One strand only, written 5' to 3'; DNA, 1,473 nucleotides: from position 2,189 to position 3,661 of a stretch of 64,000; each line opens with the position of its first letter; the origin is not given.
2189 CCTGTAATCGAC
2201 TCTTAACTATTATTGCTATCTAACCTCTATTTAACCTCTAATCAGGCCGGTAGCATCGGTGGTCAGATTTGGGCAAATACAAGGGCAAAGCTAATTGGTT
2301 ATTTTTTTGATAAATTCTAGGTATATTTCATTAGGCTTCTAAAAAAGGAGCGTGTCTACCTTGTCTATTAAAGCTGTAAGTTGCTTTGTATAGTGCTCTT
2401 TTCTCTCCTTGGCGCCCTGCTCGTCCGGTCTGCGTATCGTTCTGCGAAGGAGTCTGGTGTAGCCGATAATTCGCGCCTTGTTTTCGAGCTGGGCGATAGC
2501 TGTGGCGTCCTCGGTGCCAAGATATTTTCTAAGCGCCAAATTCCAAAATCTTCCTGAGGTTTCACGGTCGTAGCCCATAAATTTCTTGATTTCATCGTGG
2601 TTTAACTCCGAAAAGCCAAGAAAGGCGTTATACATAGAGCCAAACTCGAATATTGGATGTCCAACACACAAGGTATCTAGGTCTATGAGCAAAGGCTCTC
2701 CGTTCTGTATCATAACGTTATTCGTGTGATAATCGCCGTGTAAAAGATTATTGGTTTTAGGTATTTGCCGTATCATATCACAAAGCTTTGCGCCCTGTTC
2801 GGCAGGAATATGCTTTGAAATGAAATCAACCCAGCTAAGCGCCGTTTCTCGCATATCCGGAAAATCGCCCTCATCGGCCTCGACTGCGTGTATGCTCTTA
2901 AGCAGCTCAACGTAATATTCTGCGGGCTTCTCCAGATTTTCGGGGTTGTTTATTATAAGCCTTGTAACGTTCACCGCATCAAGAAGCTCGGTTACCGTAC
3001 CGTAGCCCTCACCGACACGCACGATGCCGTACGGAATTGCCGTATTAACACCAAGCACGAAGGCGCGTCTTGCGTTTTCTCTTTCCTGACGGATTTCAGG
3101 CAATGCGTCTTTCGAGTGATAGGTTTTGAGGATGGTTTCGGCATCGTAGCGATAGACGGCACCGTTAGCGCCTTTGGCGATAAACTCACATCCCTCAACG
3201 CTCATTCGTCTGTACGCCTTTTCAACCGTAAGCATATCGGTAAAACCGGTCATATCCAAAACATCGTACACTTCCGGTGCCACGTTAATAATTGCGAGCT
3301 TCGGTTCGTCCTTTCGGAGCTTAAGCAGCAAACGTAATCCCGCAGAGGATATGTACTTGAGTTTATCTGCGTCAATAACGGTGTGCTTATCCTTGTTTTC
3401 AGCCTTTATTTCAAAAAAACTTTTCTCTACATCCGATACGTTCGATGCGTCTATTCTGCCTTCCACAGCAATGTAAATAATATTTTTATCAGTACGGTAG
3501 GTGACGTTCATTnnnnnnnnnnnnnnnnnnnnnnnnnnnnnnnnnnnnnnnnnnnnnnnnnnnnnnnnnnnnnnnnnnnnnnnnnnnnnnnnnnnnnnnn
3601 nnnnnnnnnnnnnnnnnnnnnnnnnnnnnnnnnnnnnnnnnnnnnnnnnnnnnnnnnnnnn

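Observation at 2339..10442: Eight-gene operon linking a partner-switching module to a (p)ppGpp hydrolase, an APH-like kinase and guanine deaminase, with no sigma factor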

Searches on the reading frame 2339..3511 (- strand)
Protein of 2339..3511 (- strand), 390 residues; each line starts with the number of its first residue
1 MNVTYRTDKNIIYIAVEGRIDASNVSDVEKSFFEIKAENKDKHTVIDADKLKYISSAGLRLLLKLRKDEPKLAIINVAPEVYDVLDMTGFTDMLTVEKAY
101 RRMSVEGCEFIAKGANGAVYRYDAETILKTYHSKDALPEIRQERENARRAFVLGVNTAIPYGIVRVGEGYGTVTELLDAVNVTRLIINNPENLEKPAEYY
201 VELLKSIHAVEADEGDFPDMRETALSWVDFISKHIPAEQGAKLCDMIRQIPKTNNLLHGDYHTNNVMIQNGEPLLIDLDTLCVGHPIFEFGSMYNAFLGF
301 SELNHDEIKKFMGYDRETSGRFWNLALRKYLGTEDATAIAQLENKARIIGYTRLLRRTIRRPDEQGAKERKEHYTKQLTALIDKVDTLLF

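Call 3: search_protein_families(library=pfam, proteins=[window:2339-3511:-], max_evalue=0.01)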
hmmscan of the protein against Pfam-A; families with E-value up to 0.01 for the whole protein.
window:2339-3511:- (390 aa): 4 families
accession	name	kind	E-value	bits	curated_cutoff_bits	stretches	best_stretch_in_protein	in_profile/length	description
PF01636.29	APH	-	1.2e-18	68.1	23.2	1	109-296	3-212/239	Phosphotransferase enzyme family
PF01740.26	STAS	-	7.2e-12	45.5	22.6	1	4-98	3-101/106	STAS domain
PF13466.11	STAS_2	-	8.2e-06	26.4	29.2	1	14-90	1-79/80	STAS domain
PF02958.26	EcKL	-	0.0054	16.5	22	1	248-272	209-233/294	Ecdysteroid kinase-like family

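Call 4: search_protein_families(library=ncbifam, proteins=[window:2339-3511:-], max_evalue=0.01)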
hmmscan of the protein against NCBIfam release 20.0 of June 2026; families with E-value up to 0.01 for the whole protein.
window:2339-3511:- (390 aa): 7 families
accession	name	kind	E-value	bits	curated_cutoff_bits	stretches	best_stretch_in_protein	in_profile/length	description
TIGR02172.1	Fb_sc_TIGR02172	paralog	2.2e-29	102.9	228.2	1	111-325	9-221/226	TIGR02172 family protein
TIGR00377.1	ant_ant_sig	superfamily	1.2e-16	60.5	53.45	1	1-98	3-104/108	anti-sigma factor antagonist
TIGR02886.1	spore_II_AA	equivalog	1.6e-06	28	114.75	1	8-98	6-100/106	anti-sigma F factor antagonist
TIGR02906.1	spore_CotS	subfamily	0.00036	19.6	172.7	1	245-296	179-230/314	CotS family spore coat protein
NF008738.0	PRK11768.1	equivalog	0.0016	17.9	194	1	247-285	190-227/327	serine/threonine protein kinase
NF053880.1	SprCtKinCotIBac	equivalog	0.0032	16.5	550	1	244-302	195-254/328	spore coat kinase CotI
NF033618.0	mlaB_1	equivalog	0.0048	17.3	90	0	27-69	21-63/94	lipid asymmetry maintenance protein MlaB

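Call 10: find_homologous_proteins(query=window:2339-3511:-, max_evalue=0.00001)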
Query window:2339-3511:- (390 aa): 7185 proteins with E <= 0.00001 among 8000 candidates; the best 120 are listed.
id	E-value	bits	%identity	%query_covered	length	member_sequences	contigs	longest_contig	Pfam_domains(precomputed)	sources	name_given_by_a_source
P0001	4.5e-259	877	100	100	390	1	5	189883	PF01740.27,PF01636.30,PF13466.13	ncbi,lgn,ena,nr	ncbi:MAG: anti-sigma factor antagonist [Clostridia bacterium]|nr:anti-sigma factor antagonist [Clost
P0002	5.1e-210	715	79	100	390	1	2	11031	PF01740.27,PF01636.30,PF13466.13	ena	-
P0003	4.7e-208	709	78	100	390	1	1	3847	PF01740.27,PF01636.30,PF13466.13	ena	-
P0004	2.9e-207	706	78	100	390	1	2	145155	PF01740.27,PF01636.30,PF13466.13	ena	-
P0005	3.4e-207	706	78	100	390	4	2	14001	PF01740.27,PF01636.30,PF13466.13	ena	-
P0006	4.9e-207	705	78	100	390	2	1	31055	PF01740.27,PF01636.30,PF13466.13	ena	-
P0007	9.8e-207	704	77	100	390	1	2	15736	PF01740.27,PF01636.30,PF13466.13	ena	-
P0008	1.2e-206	704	78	100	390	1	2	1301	PF01740.27,PF01636.30,PF13466.13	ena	-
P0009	2.1e-206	703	79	100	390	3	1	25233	PF01740.27,PF01636.30,PF13466.13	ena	-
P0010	6.2e-206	702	77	100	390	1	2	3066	PF01740.27,PF01636.30,PF13466.13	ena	-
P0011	7.5e-206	701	77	100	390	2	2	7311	PF01740.27,PF01636.30,PF13466.13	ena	-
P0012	8.5e-206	701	77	100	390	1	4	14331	PF01740.27,PF01636.30,PF13466.13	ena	-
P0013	1.1e-205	701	77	100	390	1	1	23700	PF01740.27,PF01636.30,PF13466.13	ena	-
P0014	1.6e-205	700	77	100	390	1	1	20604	PF01740.27,PF01636.30,PF13466.13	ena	-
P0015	2.1e-205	700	77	100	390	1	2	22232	PF01740.27,PF01636.30,PF13466.13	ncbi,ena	-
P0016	2.1e-205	700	77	100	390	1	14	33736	PF01740.27,PF01636.30,PF13466.13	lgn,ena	-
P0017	4.0e-205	699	77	100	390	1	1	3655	PF01740.27,PF01636.30,PF13466.13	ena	-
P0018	4.2e-205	699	77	100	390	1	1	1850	PF01740.27,PF01636.30,PF13466.13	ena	-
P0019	4.5e-205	699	77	100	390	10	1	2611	PF01740.27,PF01636.30,PF13466.13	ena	-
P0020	1.2e-204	697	77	100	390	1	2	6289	PF01740.27,PF01636.30,PF13466.13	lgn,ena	-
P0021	1.4e-204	697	77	100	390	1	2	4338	PF01740.27,PF01636.30,PF13466.13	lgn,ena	-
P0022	1.5e-204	697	77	100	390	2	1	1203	PF01740.27,PF01636.30,PF13466.13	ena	-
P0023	2.8e-204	696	77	100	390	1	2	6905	PF01740.27,PF01636.30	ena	-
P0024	4.7e-204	696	77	100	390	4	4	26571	PF01740.27,PF01636.30,PF13466.13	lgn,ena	-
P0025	8.2e-204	695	77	100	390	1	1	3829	PF01740.27,PF01636.30,PF13466.13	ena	-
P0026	9.5e-204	695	77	100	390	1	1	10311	PF01740.27,PF01636.30,PF13466.13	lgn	-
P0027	1.0e-203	694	75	100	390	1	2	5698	PF01740.27,PF01636.30,PF13466.13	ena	-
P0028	1.4e-203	694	77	100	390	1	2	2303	PF01740.27,PF01636.30,PF13466.13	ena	-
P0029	1.9e-203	694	77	100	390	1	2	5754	PF01740.27,PF01636.30,PF13466.13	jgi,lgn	jgi:uncharacterized protein (TIGR02172 family)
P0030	6.0e-203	692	76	100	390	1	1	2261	PF01740.27,PF01636.30,PF13466.13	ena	-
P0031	6.5e-203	692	76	100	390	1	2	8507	PF01740.27,PF01636.30,PF13466.13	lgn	-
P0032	1.9e-202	690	76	100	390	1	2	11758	PF01740.27,PF01636.30,PF13466.13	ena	-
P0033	4.7e-202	689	76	100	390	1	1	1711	PF01740.27,PF01636.30,PF13466.13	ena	-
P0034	4.8e-202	689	76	100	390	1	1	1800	PF01740.27,PF01636.30,PF13466.13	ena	-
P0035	5.8e-202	689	76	100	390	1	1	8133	PF01740.27,PF01636.30,PF13466.13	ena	-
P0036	8.2e-202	688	76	100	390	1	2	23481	PF01740.27,PF01636.30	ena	-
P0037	1.0e-201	688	76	100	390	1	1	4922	PF01740.27,PF01636.30,PF13466.13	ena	-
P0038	1.1e-201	688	76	100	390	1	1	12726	PF01740.27,PF01636.30,PF13466.13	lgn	-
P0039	1.4e-201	687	76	100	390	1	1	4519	PF01740.27,PF01636.30,PF13466.13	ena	-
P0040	2.5e-201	687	76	100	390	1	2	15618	PF01740.27,PF01636.30,PF13466.13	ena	-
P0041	3.4e-201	686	76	100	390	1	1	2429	PF01740.27,PF01636.30,PF13466.13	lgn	-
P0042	6.5e-201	685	75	100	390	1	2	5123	PF01740.27,PF01636.30,PF13466.13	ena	-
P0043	8.0e-201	685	74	100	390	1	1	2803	PF01740.27,PF01636.30,PF13466.13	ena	-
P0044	9.4e-201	685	77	100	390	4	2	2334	PF01740.27,PF01636.30,PF13466.13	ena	-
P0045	2.7e-200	683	76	100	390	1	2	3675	PF01740.27,PF01636.30,PF13466.13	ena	-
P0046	1.9e-199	680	75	100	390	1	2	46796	PF01740.27,PF01636.30,PF13466.13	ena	-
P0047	3.0e-199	680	75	100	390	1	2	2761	PF01740.27,PF01636.30,PF13466.13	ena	-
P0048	6.8e-199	679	74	100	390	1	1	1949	PF01740.27,PF01636.30,PF13466.13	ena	-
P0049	7.5e-199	678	75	100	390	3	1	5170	PF01740.27,PF01636.30,PF13466.13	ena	-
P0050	7.8e-199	678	75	100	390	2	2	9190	PF01740.27,PF01636.30,PF13466.13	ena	-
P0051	1.1e-198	678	75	100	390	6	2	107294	PF01740.27,PF01636.30,PF13466.13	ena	-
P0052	3.6e-198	676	75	100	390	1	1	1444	PF01740.27,PF01636.30,PF13466.13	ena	-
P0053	4.7e-198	676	74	100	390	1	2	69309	PF01740.27,PF01636.30,PF13466.13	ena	-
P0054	1.1e-197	675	74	100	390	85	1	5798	PF01740.27,PF01636.30,PF13466.13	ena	-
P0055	1.2e-197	674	74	100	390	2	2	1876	PF01740.27,PF01636.30,PF13466.13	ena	-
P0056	1.2e-197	674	74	100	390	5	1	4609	PF01740.27,PF01636.30,PF13466.13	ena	-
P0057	2.0e-197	674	73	100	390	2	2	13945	PF01740.27,PF01636.30,PF13466.13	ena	-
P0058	2.0e-197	674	75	100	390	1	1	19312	PF01740.27,PF01636.30,PF13466.13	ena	-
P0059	2.4e-197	673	73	100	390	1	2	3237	PF01740.27,PF01636.30,PF13466.13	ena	-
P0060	2.9e-197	673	74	100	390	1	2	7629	PF01740.27,PF01636.30,PF13466.13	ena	-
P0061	3.1e-197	673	75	100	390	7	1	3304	PF01740.27,PF01636.30,PF13466.13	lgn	-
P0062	3.2e-197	673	74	100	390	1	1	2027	PF01740.27,PF01636.30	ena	-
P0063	3.3e-197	673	75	100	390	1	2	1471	PF01740.27,PF01636.30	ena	-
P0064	4.5e-197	673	74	100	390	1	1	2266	PF01740.27,PF01636.30,PF13466.13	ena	-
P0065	5.4e-197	672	74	100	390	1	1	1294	PF01740.27,PF01636.30,PF13466.13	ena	-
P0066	5.9e-197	672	75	100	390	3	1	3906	PF01740.27,PF01636.30,PF13466.13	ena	-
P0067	6.0e-197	672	75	100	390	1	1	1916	PF01740.27,PF01636.30,PF13466.13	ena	-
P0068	6.0e-197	672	74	100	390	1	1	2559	PF01740.27,PF01636.30,PF13466.13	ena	-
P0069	6.2e-197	672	74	100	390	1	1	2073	PF01740.27,PF01636.30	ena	-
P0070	8.1e-197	672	74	100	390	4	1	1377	PF01740.27,PF01636.30,PF13466.13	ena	-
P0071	9.3e-197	672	74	100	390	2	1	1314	PF01740.27,PF01636.30,PF13466.13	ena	-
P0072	9.5e-197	672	75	100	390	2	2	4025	PF01740.27,PF01636.30,PF13466.13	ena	-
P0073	1.1e-196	671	74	100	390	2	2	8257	PF01740.27,PF01636.30,PF13466.13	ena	-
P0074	1.1e-196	671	74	100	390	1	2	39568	PF01740.27,PF01636.30,PF13466.13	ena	-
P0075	1.5e-196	671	74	100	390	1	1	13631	PF01740.27,PF01636.30,PF13466.13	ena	-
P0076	2.7e-196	670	73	100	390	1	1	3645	PF01740.27,PF01636.30,PF13466.13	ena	-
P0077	2.9e-196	670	74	100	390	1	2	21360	PF01740.27,PF01636.30,PF13466.13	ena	-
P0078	3.1e-196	670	73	100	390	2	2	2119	PF01740.27,PF01636.30,PF13466.13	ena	-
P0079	3.3e-196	670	75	100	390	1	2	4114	PF01740.27,PF01636.30,PF13466.13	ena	-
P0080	4.8e-196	669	74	100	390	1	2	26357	PF01740.27,PF01636.30,PF13466.13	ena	-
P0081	6.9e-196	669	74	100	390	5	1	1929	PF01740.27,PF01636.30,PF13466.13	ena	-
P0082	7.8e-196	668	74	100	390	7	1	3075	PF01740.27,PF01636.30,PF13466.13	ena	-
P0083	1.1e-195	668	74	100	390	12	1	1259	PF01740.27,PF01636.30,PF13466.13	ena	-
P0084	1.2e-195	668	73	100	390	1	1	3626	PF01740.27,PF01636.30,PF13466.13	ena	-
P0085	1.3e-195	668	75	100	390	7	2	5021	PF01740.27,PF01636.30,PF13466.13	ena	-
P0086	1.4e-195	668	74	100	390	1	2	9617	PF01740.27,PF01636.30,PF13466.13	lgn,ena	-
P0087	1.7e-195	667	75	100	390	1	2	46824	PF01740.27,PF01636.30,PF13466.13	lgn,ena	-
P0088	2.7e-195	667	72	100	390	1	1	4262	PF01740.27,PF01636.30,PF13466.13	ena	-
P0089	3.2e-195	666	73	100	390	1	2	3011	PF01740.27,PF01636.30,PF13466.13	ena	-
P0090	4.0e-195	666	73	100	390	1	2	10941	PF01740.27,PF01636.30,PF13466.13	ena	-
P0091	4.2e-195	666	73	100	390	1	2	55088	PF01740.27,PF01636.30,PF13466.13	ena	-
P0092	4.7e-195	666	74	99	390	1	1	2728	PF01740.27,PF01636.30,PF13466.13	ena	-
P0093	4.9e-195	666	73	100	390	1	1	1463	PF01740.27,PF01636.30,PF13466.13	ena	-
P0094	5.0e-195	666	74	100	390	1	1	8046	PF01740.27,PF01636.30,PF13466.13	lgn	-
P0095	5.1e-195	666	74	100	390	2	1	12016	PF01740.27,PF01636.30,PF13466.13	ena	-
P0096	6.3e-195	666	74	100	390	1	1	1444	PF01740.27,PF01636.30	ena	-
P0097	7.6e-195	665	73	100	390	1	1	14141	PF01740.27,PF01636.30,PF13466.13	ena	-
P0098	8.8e-195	665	74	100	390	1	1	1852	PF01740.27,PF01636.30,PF13466.13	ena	-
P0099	1.1e-194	665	73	100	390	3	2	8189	PF01740.27,PF01636.30,PF13466.13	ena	-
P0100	1.3e-194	664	73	100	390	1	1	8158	PF01740.27,PF01636.30,PF13466.13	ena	-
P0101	1.7e-194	664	74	100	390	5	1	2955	PF01740.27,PF01636.30,PF13466.13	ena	-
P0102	1.7e-194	664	73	100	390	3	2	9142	PF01740.27,PF01636.30,PF13466.13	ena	-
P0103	1.8e-194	664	74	100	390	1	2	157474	PF01740.27,PF01636.30,PF13466.13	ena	-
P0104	2.0e-194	664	74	100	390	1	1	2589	PF01740.27,PF01636.30,PF13466.13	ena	-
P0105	2.1e-194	664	73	100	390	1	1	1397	PF01740.27,PF01636.30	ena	-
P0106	2.3e-194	664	74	100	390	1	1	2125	PF01740.27,PF01636.30,PF13466.13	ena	-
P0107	2.3e-194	664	73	100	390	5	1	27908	PF01740.27,PF01636.30,PF13466.13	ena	-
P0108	2.5e-194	664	73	100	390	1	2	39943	PF01740.27,PF01636.30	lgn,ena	-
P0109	2.5e-194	664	73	100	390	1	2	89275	PF01740.27,PF01636.30,PF13466.13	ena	-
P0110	2.6e-194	663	74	100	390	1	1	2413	PF01740.27,PF01636.30,PF13466.13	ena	-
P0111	2.9e-194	663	74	100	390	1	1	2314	PF01740.27,PF01636.30,PF13466.13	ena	-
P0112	2.9e-194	663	73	100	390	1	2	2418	PF01740.27,PF01636.30,PF13466.13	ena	-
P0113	3.0e-194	663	74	100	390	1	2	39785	PF01740.27,PF01636.30,PF13466.13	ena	-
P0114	3.2e-194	663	72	100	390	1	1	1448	PF01740.27,PF01636.30,PF13466.13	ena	-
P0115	3.3e-194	663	74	100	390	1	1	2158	PF01740.27,PF01636.30,PF13466.13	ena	-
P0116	3.5e-194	663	74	100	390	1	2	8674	PF01740.27,PF01636.30,PF13466.13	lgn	-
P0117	3.6e-194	663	74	100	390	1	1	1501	PF01740.27,PF01636.30,PF13466.13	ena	-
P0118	3.6e-194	663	72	100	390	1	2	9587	PF01740.27,PF01636.30,PF13466.13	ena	-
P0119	3.7e-194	663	73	100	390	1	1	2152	PF01740.27,PF01636.30,PF13466.13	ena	-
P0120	4.0e-194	663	73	100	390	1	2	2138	PF01740.27,PF01636.30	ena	-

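Call 12: find_encoding_contigs(protein=P0001, flank=10000, max_places=4)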
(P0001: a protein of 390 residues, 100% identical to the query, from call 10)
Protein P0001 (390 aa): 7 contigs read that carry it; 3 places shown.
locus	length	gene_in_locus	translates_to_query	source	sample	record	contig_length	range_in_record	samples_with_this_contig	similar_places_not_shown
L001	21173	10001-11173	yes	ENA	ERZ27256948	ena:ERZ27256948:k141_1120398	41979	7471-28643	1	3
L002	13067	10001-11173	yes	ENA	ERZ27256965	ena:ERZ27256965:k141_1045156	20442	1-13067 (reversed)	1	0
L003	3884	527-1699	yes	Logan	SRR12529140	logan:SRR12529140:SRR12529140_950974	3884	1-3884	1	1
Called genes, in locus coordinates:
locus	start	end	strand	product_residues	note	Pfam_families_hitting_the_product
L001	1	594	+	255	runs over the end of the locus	PF00072:Response_reg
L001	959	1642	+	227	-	-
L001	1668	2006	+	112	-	-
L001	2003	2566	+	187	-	-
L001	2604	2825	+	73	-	-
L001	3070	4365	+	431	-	PF07969:Amidohydro_3 (faint), PF01979:Amidohydro_1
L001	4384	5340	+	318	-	-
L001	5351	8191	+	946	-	PF07694:5TM-5TMR_LYT, PF07228:SpoIIE, PF13581:HATPase_c_2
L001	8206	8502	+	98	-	PF01740:STAS, PF13466:STAS_2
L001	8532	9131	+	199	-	-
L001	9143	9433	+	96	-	PF01740:STAS, PF13466:STAS_2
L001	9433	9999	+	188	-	PF13328:HD_4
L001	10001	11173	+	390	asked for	PF01740:STAS, PF13466:STAS_2 (weak), PF01636:APH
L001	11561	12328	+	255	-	PF00797:Acetyltransf_2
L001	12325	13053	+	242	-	PF02633:Creatininase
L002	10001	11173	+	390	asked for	PF01740:STAS, PF13466:STAS_2 (weak), PF01636:APH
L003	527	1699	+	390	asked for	PF01740:STAS, PF13466:STAS_2 (weak), PF01636:APH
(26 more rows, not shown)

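Call 13: find_encoding_contigs(protein=P0103, flank=10000, max_places=2)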
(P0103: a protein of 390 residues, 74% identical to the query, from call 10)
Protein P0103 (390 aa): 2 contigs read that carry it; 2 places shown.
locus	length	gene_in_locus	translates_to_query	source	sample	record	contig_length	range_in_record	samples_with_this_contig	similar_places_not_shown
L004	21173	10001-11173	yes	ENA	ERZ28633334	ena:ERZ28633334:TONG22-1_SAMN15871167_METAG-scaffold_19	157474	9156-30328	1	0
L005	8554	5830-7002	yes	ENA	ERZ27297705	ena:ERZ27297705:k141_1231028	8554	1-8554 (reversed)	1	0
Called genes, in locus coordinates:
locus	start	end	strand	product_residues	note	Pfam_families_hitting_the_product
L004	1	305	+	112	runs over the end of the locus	-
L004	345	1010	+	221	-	PF00583:Acetyltransf_1 (weak), PF13508:Acetyltransf_7 (weak), PF13673:Acetyltransf_10 (weak)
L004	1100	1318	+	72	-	-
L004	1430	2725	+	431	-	PF07969:Amidohydro_3 (faint), PF01979:Amidohydro_1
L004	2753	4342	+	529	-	-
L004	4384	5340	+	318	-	-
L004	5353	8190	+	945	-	PF07694:5TM-5TMR_LYT, PF00672:HAMP (faint), PF07228:SpoIIE, PF13581:HATPase_c_2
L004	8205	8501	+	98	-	PF01740:STAS, PF13466:STAS_2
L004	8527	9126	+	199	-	-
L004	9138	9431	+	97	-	PF01740:STAS, PF13466:STAS_2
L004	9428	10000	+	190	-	PF13328:HD_4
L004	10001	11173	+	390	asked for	PF01740:STAS, PF13466:STAS_2 (faint), PF01636:APH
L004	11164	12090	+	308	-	-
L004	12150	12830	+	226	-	-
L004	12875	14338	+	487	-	PF00149:Metallophos, PF02872:5_nucleotid_C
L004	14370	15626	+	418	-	-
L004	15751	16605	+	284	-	PF06580:His_kinase, PF02518:HATPase_c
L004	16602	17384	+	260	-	PF00072:Response_reg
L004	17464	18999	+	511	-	-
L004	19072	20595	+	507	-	-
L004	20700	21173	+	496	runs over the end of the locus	-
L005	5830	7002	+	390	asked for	PF01740:STAS, PF13466:STAS_2 (faint), PF01636:APH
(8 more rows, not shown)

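Call 14: find_encoding_contigs(protein=P0004, flank=10000, max_places=2)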
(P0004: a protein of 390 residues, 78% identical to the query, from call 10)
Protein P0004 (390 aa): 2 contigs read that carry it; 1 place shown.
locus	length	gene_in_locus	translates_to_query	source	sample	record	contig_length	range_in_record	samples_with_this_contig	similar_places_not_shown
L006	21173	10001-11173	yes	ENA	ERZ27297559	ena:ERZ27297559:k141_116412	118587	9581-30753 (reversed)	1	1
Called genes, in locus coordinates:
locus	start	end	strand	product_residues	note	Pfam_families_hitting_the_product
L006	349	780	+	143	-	-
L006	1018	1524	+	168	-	-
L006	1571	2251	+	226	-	-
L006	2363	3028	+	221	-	PF00583:Acetyltransf_1 (weak), PF13508:Acetyltransf_7 (weak)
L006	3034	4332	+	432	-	PF07969:Amidohydro_3 (faint), PF01979:Amidohydro_1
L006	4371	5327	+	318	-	-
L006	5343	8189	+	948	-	PF07694:5TM-5TMR_LYT, PF07228:SpoIIE, PF13581:HATPase_c_2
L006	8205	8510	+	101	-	PF01740:STAS, PF13466:STAS_2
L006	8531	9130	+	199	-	-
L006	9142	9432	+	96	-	PF01740:STAS, PF13466:STAS_2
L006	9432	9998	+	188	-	PF13328:HD_4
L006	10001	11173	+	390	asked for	PF01740:STAS, PF13466:STAS_2 (weak), PF01636:APH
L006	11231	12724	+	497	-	PF06580:His_kinase, PF02518:HATPase_c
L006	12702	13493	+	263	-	PF00072:Response_reg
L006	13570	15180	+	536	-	-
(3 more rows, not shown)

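Call 21: search_protein_representatives(protein=window:2339-3511:-)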
Query: 390 residues. Proteins with E-value up to 0.001 (for the whole library): 4485; up to 1e-10: 1499; up to 1e-30: 649. The best 150 are listed.
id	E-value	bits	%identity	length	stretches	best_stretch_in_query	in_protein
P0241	2.8e-124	431.4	51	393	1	2-390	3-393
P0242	2.0e-110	385.7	45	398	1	3-390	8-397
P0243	8.5e-106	370.5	45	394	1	7-390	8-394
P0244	9.3e-105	367.1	46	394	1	4-390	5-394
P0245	3.5e-103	361.9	45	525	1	4-388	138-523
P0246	3.5e-96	338.9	52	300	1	10-300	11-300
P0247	5.1e-96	338.3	43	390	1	9-388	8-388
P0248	5.2e-96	338.3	44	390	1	4-389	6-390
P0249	6.5e-96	338.0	41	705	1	12-387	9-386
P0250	1.6e-95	336.7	44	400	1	10-388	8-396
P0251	4.2e-95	335.3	41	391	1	7-387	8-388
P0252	4.4e-95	335.3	41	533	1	8-390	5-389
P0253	1.1e-94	334.0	73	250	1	103-293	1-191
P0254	7.0e-93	328.0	44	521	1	9-387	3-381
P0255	5.5e-92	325.1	42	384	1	14-389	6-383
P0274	1.7e-81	290.6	40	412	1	11-389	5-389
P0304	7.4e-73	262.1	44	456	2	182-390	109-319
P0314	4.3e-72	259.6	35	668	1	14-388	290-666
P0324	3.1e-71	256.8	37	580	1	10-377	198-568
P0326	1.8e-70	254.3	41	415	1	44-367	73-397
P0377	2.3e-65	237.5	37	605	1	6-363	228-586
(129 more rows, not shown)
